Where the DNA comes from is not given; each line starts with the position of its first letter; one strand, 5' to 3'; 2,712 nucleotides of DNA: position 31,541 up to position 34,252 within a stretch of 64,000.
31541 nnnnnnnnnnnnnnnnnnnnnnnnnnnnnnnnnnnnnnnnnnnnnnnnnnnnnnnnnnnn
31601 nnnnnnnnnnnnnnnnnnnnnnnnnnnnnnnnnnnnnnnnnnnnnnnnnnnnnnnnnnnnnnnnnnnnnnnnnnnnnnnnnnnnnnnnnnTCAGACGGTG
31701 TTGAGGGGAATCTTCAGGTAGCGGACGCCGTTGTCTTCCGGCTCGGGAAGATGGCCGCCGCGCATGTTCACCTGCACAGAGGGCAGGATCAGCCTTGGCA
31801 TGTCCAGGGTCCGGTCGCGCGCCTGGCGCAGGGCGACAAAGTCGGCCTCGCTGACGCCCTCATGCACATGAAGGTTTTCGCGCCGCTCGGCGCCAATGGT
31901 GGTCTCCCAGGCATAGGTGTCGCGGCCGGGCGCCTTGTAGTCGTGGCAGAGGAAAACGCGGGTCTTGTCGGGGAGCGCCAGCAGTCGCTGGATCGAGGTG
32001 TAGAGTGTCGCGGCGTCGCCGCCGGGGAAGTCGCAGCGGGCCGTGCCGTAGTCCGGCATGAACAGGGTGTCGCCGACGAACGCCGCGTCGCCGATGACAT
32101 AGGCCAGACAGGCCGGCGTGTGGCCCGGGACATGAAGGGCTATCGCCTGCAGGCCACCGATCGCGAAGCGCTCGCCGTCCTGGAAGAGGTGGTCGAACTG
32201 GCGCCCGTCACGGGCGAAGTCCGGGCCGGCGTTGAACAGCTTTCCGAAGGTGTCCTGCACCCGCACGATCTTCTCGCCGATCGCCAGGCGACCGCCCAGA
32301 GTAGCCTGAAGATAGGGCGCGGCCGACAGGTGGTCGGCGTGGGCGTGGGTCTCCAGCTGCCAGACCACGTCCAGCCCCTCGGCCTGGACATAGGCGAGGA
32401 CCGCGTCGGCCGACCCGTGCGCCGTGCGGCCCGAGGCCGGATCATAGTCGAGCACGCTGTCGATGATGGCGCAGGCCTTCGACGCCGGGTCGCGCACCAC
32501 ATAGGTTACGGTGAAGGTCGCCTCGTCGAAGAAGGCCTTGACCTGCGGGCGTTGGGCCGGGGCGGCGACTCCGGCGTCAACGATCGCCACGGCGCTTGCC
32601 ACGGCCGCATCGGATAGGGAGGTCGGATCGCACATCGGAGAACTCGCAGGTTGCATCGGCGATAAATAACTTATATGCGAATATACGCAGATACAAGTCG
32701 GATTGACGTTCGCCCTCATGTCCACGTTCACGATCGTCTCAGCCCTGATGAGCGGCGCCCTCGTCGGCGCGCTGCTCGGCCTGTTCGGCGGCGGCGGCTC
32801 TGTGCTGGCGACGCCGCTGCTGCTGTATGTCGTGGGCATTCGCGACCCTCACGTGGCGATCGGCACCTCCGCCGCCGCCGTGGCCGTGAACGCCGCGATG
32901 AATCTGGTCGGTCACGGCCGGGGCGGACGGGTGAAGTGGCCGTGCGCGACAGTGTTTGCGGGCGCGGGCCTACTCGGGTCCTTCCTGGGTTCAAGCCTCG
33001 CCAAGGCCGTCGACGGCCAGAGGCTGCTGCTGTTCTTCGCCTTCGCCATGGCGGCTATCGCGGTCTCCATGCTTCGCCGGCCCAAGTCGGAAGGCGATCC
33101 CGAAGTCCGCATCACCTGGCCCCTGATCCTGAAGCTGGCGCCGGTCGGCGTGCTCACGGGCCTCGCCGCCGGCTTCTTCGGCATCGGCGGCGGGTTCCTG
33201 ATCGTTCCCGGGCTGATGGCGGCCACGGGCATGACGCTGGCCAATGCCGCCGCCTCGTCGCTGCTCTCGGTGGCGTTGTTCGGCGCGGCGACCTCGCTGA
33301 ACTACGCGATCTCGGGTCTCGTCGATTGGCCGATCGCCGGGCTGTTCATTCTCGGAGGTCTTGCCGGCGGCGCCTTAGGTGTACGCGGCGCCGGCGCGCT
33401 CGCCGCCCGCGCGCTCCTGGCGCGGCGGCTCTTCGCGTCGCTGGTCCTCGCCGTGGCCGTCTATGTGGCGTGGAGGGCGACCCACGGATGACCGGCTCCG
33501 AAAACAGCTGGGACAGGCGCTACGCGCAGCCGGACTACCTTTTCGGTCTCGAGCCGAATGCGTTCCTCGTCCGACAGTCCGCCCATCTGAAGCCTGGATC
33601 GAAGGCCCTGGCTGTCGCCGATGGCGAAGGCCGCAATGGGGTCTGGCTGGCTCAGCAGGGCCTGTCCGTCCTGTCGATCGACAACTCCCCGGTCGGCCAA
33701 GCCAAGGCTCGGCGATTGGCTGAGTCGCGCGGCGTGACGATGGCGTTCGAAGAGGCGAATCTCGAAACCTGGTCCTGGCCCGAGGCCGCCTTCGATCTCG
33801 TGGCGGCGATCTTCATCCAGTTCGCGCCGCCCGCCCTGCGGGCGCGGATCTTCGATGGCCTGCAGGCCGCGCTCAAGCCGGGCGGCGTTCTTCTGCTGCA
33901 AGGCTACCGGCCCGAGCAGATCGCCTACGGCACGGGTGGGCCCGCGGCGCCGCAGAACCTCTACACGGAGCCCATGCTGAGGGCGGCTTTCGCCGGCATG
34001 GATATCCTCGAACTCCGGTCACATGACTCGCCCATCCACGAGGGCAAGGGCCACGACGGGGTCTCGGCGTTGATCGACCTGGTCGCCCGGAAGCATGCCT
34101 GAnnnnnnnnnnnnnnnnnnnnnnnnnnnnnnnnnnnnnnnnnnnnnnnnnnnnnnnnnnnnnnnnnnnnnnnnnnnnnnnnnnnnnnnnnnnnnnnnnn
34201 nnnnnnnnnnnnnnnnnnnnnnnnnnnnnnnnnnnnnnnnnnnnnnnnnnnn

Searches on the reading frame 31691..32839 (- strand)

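Call 58: search_protein_families(library=pfam, proteins=[window:31691-32839:-], max_evalue=0.0001)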
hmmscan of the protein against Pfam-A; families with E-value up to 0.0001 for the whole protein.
window:31691-32839:- (382 aa): 1 family
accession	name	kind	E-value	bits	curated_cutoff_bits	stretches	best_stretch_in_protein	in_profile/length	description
PF00753.33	Lactamase_B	-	3.8e-20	73.1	22.7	1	109-299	5-196/196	Metallo-beta-lactamase superfamily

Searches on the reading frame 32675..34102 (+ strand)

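Call 58: search_protein_families(library=pfam, proteins=[window:32675-34102:+], max_evalue=0.0001)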
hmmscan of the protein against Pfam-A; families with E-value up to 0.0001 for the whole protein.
window:32675-34102:+ (475 aa): 2 families
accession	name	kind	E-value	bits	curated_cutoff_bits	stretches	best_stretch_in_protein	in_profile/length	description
PF13649.12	Methyltransf_25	-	6.8e-12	46.4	27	1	312-404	2-97/97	Methyltransferase domain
PF08241.18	Methyltransf_11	-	3.8e-08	34.3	21.2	1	314-407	3-94/95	Methyltransferase domain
